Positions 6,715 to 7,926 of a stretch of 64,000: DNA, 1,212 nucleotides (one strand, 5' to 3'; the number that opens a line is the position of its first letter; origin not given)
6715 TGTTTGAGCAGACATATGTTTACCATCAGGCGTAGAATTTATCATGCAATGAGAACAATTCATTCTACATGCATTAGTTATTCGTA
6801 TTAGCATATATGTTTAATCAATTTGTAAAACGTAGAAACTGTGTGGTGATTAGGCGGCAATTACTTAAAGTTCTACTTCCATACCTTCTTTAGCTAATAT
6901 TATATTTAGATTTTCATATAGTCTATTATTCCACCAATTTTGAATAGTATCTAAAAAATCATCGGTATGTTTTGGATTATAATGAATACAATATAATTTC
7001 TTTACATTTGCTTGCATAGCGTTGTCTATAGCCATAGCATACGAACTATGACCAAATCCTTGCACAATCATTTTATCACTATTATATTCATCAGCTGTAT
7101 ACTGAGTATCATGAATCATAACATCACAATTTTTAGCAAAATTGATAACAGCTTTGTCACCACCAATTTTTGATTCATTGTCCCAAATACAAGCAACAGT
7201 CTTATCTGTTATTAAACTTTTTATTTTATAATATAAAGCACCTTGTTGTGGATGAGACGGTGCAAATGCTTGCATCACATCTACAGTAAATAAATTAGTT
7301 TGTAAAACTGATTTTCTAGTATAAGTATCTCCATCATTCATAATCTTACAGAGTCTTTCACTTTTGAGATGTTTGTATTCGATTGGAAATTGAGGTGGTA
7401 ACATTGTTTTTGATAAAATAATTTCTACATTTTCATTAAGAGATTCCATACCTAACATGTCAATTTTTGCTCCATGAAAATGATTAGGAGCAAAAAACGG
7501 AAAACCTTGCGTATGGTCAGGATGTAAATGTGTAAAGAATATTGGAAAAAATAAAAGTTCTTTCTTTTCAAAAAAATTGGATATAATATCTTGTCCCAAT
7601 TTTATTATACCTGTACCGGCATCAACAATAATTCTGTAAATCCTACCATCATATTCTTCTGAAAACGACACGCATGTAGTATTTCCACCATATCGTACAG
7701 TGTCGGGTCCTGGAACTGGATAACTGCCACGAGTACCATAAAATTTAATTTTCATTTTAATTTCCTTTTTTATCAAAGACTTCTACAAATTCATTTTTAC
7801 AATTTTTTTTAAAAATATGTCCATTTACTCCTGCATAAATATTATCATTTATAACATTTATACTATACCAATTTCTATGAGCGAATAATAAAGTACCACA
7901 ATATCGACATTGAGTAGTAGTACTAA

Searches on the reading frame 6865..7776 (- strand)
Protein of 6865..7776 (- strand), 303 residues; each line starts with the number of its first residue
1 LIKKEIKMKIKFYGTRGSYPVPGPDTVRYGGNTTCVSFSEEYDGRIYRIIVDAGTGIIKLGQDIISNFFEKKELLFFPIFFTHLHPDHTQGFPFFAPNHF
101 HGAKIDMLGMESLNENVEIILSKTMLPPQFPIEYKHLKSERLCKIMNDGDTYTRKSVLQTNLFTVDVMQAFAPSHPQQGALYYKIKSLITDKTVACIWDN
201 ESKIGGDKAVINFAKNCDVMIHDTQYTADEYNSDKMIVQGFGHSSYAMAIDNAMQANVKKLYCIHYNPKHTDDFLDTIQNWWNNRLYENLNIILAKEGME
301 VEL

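Call 3: search_protein_families(library=pfam, proteins=[window:6865-7776:-], max_evalue=0.1)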
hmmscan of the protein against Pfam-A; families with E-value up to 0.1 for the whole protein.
window:6865-7776:- (303 aa): 1 family
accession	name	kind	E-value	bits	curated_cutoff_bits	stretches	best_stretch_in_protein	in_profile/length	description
PF12706.13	Lactamase_B_2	-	1e-06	28.9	27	1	78-266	33-200/200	Beta-lactamase superfamily domain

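Call 4: search_protein_families(library=phrogs, proteins=[window:6865-7776:-], max_evalue=0.01)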
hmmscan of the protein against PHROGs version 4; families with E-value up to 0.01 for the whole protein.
window:6865-7776:- (303 aa): 1 family
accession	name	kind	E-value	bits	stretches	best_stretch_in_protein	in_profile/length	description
phrog_392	-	other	2.4e-05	25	1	45-302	26-254/348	metal-dependent hydrolase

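Call 31: find_homologous_proteins(query=window:6865-7776:-)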
Query window:6865-7776:- (303 aa): 3905 proteins with E <= 0.001 among 4138 candidates; the best 120 are listed.
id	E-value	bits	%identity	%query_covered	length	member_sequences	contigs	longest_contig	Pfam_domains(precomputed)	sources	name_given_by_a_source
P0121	2.4e-204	695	100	98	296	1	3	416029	PF12706.14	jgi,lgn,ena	-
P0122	4.4e-134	465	67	98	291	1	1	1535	PF12706.14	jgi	jgi:ribonuclease BN (tRNA processing enzyme)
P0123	4.7e-125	435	64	98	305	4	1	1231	PF12706.14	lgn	-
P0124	1.4e-122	427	62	100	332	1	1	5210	PF12706.14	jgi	jgi:phosphoribosyl 1,2-cyclic phosphodiesterase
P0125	1.1e-119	417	61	98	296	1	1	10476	PF12706.14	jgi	-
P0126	1.7e-119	417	63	98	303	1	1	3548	PF12706.14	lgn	-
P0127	2.3e-118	413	63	98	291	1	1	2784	PF12706.14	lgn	-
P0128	3.6e-118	412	60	98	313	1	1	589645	PF12706.14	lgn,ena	-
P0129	3.9e-118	412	64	98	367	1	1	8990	PF12706.14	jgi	jgi:phosphoribosyl 1,2-cyclic phosphodiesterase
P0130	3.4e-117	409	60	98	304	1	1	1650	PF12706.14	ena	-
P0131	2.6e-116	406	60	98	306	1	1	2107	PF12706.14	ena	-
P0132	1.1e-115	404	58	98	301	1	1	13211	PF12706.14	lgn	-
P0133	1.2e-115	404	62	98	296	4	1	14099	PF12706.14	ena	-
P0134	6.4e-115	402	59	98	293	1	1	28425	PF12706.14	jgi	jgi:phosphoribosyl 1,2-cyclic phosphodiesterase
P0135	8.4e-115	401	60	98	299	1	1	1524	PF12706.14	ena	-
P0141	2.1e-113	397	60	98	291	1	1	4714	PF12706.14,PF23023.2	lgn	-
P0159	2.4e-110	387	58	97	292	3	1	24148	PF23023.2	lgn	-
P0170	5.3e-109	382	59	98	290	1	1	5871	-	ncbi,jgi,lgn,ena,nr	ncbi:MAG: MBL fold metallo-hydrolase [Spirochaetes bacterium]|nr:MBL fold metallo-hydrolase [Spiroch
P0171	8.8e-109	382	59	96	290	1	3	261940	-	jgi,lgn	jgi:phosphoribosyl 1,2-cyclic phosphodiesterase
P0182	3.3e-107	376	57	97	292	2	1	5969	PF23023.2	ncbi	-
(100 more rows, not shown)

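Call 32: find_encoding_contigs(protein=P0128, flank=6000, max_places=1)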
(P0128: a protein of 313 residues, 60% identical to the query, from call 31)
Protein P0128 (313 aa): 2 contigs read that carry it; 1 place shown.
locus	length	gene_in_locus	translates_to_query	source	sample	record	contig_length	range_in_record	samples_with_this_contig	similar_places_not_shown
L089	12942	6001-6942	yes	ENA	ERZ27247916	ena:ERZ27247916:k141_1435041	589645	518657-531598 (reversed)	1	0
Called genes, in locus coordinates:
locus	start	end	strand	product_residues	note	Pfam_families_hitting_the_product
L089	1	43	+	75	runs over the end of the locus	-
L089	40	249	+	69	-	-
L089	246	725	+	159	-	PF20594:DUF6794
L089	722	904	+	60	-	-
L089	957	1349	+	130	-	-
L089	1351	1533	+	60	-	-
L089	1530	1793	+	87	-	PF13223:DUF4031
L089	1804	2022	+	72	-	-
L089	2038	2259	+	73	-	-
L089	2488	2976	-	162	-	-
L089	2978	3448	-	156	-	-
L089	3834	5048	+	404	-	PF27229:SSO2105_N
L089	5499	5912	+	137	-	-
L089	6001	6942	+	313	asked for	PF12706:Lactamase_B_2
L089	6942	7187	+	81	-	-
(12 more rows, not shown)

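Call 33: find_encoding_contigs(protein=P0171, flank=6000, max_places=1)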
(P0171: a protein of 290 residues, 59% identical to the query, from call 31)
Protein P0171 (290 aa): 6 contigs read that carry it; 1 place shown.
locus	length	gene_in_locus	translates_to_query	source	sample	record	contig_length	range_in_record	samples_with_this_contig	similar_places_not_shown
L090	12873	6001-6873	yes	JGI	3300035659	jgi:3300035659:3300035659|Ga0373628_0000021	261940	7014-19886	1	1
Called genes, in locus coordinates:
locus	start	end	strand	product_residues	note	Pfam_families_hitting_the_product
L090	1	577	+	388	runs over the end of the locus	PF01467:CTP_transf_like, PF01121:CoaE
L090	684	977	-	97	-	-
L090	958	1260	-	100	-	-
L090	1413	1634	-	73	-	-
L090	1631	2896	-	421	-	-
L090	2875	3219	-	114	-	-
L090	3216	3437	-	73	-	-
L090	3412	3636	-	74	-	PF11672:DUF3268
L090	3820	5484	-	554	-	PF14520:HHH_5 (faint), PF14716:HHH_8, PF00633:HHH (faint), PF14792:DNA_pol_B_palm (weak), PF14791:DNA_pol_B_thumb, PF02811:PHP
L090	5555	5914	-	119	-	-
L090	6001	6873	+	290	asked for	-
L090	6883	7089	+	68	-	-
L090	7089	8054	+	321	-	-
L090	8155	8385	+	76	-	-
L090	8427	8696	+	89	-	-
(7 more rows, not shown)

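Call 35: search_protein_families(library=ncbifam, proteins=[window:6865-7776:-], max_evalue=0.1)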
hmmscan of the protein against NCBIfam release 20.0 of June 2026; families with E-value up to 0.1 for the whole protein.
window:6865-7776:- (303 aa): 12 families
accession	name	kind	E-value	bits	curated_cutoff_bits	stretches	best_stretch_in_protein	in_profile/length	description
TIGR02651.1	RNase_Z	equivalog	1.4e-15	57.1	292.95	2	208-278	214-280/302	ribonuclease Z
NF000801.0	PRK00055.1-3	equivalog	2.6e-14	53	252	2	209-303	218-303/307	ribonuclease Z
NF000800.0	PRK00055.1-1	equivalog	6.6e-07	28.6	398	1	207-273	216-278/305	ribonuclease Z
TIGR02649.1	true_RNase_BN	exception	0.00017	20.7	563.7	1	189-272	201-276/304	ribonuclease BN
NF041851.1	cyc_nuc_deg_phdiest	equivalog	0.00048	19.6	400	1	207-279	167-235/253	cyclic nucleotide-degrading phosphodiesterase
NF041257.1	GntH_guanitoxin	equivalog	0.00086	18.3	333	0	170-237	168-228/374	guanitoxin biosynthesis MBL fold metallo-hydrolase GntH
NF002558.0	PRK02126.1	subfamily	0.0021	17.1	315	0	78-118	50-91/345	ribonuclease Z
TIGR04559.1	SoxH_rel_PQQ_2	hypoth_equivalog_domain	0.016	14.6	280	1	50-114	43-101/283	quinoprotein relay system zinc metallohydrolase 2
TIGR03413.1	GSH_gloB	equivalog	0.037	13.4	200.8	1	63-93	31-61/248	hydroxyacylglutathione hydrolase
NF000039.1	trim_DfrA18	exception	0.051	13.2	375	1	35-84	97-146/184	trimethoprim-resistant dihydrofolate reductase DfrA18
NF000805.0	PRK00055.2-3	equivalog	0.06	12.6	416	0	209-273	214-274/307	ribonuclease Z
NF010016.0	PRK13493.1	equivalog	0.099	12.4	369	0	137-249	16-116/227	chemoreceptor glutamine deamidase CheD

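Call 36: search_protein_families(library=pfam, proteins=[P0159, P0141, P0182, P0170], max_evalue=0.01)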
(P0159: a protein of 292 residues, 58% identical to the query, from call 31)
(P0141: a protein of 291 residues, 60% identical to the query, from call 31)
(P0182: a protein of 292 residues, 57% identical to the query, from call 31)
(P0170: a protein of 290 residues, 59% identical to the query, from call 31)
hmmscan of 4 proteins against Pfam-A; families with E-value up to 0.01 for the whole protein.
P0159 (292 aa): 1 family
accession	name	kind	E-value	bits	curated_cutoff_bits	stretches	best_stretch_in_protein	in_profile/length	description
PF12706.13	Lactamase_B_2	-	5.9e-05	23.2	27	1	70-254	32-200/200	Beta-lactamase superfamily domain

P0141 (291 aa): 2 families
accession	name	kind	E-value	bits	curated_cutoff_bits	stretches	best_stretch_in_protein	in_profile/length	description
PF12706.13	Lactamase_B_2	-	1.7e-09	38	27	1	40-255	1-200/200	Beta-lactamase superfamily domain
PF00753.33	Lactamase_B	-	0.00016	22.1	22.7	1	29-88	5-63/196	Metallo-beta-lactamase superfamily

P0182 (292 aa): 1 family
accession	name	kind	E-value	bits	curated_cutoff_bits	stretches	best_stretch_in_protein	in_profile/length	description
PF12706.13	Lactamase_B_2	-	0.00089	19.3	27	1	71-254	33-200/200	Beta-lactamase superfamily domain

P0170 (290 aa): 1 family
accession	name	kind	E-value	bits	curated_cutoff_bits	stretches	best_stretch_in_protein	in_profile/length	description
PF12706.13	Lactamase_B_2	-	2.2e-05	24.6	27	1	72-254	34-200/200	Beta-lactamase superfamily domain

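Call 37: search_solved_structures(query=window:6865-7755:-, max_evalue=0.01)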
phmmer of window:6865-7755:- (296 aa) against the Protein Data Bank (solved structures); distinct sequences matched with E-value up to 0.01: 3.
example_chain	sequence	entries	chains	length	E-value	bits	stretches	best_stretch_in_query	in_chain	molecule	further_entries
1y44_A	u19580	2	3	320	4.3e-06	29.5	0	201-267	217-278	Ribonuclease Z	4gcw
2fk6_A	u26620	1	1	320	0.0001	25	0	201-267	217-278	RIBONUCLEASE Z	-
2cbn_A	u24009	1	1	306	0.0016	21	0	199-265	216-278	RIBONUCLEASE Z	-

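Call 52: search_solved_structures(query=A4, max_evalue=0.01)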
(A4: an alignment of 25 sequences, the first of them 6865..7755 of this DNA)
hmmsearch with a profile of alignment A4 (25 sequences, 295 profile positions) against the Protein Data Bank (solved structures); distinct sequences matched with E-value up to 0.01: 4.
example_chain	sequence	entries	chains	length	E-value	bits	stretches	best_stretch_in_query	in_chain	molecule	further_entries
1y44_A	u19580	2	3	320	6.8e-09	38.6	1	204-272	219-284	Ribonuclease Z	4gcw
2fk6_A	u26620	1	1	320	2.1e-07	33.7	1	204-272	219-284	RIBONUCLEASE Z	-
3zwf_A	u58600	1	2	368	0.00011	24.8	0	189-268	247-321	ZINC PHOSPHODIESTERASE ELAC PROTEIN 1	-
2cbn_A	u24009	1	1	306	0.00013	24.6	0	201-273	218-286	RIBONUCLEASE Z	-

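Call 54: find_related_loci(query=A4, collection=viral_contigs, flank=10000)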
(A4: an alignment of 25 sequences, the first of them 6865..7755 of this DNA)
Query A4 (296 aa) in viral_contigs; peptide patterns used: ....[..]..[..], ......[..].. (x = any residue, [..] = any of these).
8 stretches matched a pattern; 6 encode a relative of the query (tblastn E <= 1e-3); 5 distinct loci.
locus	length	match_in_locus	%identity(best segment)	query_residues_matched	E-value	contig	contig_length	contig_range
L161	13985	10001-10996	55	1-296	2e-115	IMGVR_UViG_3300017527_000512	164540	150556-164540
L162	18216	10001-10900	57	1-296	4e-109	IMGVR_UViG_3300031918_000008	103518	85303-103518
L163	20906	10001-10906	50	1-294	6e-95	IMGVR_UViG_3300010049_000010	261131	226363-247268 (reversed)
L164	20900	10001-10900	57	1-296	4e-109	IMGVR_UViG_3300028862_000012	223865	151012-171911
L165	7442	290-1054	29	1-270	5e-30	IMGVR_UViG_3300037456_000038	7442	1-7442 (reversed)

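Call 55: find_related_loci(query=A4, collection=genome_contigs, flank=6000)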
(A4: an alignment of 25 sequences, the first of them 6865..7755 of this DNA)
Query A4 (296 aa) in genome_contigs; peptide patterns used: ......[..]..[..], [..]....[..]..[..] (x = any residue, [..] = any of these).
600 stretches matched a pattern (row limit reached: there are more); 597 encode a relative of the query (tblastn E <= 1e-3); the best 80 are kept; 80 distinct loci.
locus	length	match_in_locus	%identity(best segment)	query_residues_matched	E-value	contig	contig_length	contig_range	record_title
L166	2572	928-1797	59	1-296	2e-120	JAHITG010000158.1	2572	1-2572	MAG: Spirochaetes bacterium isolate MM_PC_MetaG.mb.203 MM_PC_MetaG.mb.203_k141_629932, whole genome shotgun sequence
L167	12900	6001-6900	53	1-296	2e-109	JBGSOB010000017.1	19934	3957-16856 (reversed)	MAG: Treponematales bacterium isolate JTS-AC27 k141_1808298, whole genome shotgun sequence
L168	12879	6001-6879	56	1-296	2e-107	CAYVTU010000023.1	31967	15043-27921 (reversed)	MAG TPA_asm: uncultured Brachyspira sp. isolate binchicken_co20_182 genome assembly, contig: NODE_2993_length_31967_cov_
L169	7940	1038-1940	48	1-296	2e-89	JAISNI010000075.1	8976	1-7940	MAG: Treponema sp. isolate Im510_bin79 k119_2290331, whole genome shotgun sequence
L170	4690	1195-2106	47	1-296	1e-86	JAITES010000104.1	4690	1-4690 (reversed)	MAG: Treponema sp. isolate Nm470_bin67 k119_1204312, whole genome shotgun sequence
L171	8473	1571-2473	48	1-296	7e-83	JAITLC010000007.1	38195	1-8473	MAG: Treponema sp. isolate Pcl387_bin87 k119_2187046, whole genome shotgun sequence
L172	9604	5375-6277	46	1-296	5e-79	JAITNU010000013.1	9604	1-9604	MAG: Treponema sp. isolate Po218_bin31 k119_532555, whole genome shotgun sequence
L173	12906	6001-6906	47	1-296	4e-77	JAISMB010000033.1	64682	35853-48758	MAG: Spirochaetaceae bacterium isolate Im510_bin15 k119_380516, whole genome shotgun sequence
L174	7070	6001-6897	49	1-294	2e-90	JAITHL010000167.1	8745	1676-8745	MAG: Treponema sp. isolate Pc512_bin78 k119_2707268, whole genome shotgun sequence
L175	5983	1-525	52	128-296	2e-55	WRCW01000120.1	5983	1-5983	MAG: Spirochaetaceae bacterium isolate Lab288P3bin165 Ga0123353_10062283, whole genome shotgun sequence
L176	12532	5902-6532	46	1-296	2e-54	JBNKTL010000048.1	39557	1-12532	MAG: Spirochaetota bacterium isolate A2.bin.24.permissive NODE_48_length_39557_cov_6.595415, whole genome shotgun sequen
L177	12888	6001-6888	34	2-296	1e-50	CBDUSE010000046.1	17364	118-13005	MAG TPA_asm: uncultured bacterium isolate SRR22302358_metabat2_11 genome assembly, contig: ERZ25746585.947, whole genome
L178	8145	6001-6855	34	1-296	9e-49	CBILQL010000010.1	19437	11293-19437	MAG TPA_asm: uncultured bacterium isolate SRR16817059_concoct_26 genome assembly, contig: ERZ27394141.458, whole genome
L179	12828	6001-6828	38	1-296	3e-47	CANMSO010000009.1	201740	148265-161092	uncultured Aquimarina sp. isolate 2-863.fasta genome assembly, contig: NODE_9, whole genome shotgun sequence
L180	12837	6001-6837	34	1-296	8e-46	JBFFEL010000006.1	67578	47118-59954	MAG: Anaerolineales bacterium isolate Mix_mud13.2021.11.71 k141_593803_length_67578_cov_11.4044, whole genome shotgun se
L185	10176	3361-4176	35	3-296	6e-44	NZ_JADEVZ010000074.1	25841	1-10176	Dolichospermum sp. LEGE 00240 NODE_73_length_25841_cov_16.0049, whole genome shotgun sequence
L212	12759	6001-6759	34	1-271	9e-39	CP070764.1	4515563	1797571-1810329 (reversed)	MAG: Chloroflexota bacterium isolate bin26 chromosome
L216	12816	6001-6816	32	1-296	2e-38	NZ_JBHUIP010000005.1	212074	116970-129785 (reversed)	Lacibacterium aquatile strain KCTC 32017 platanus_K_21_77_5, whole genome shotgun sequence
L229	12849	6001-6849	31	1-296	2e-37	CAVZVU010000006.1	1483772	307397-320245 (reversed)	MAG: uncultured proteobacterium isolate MFD02134.bin.2.219 genome assembly, contig: contig_9406, whole genome shotgun se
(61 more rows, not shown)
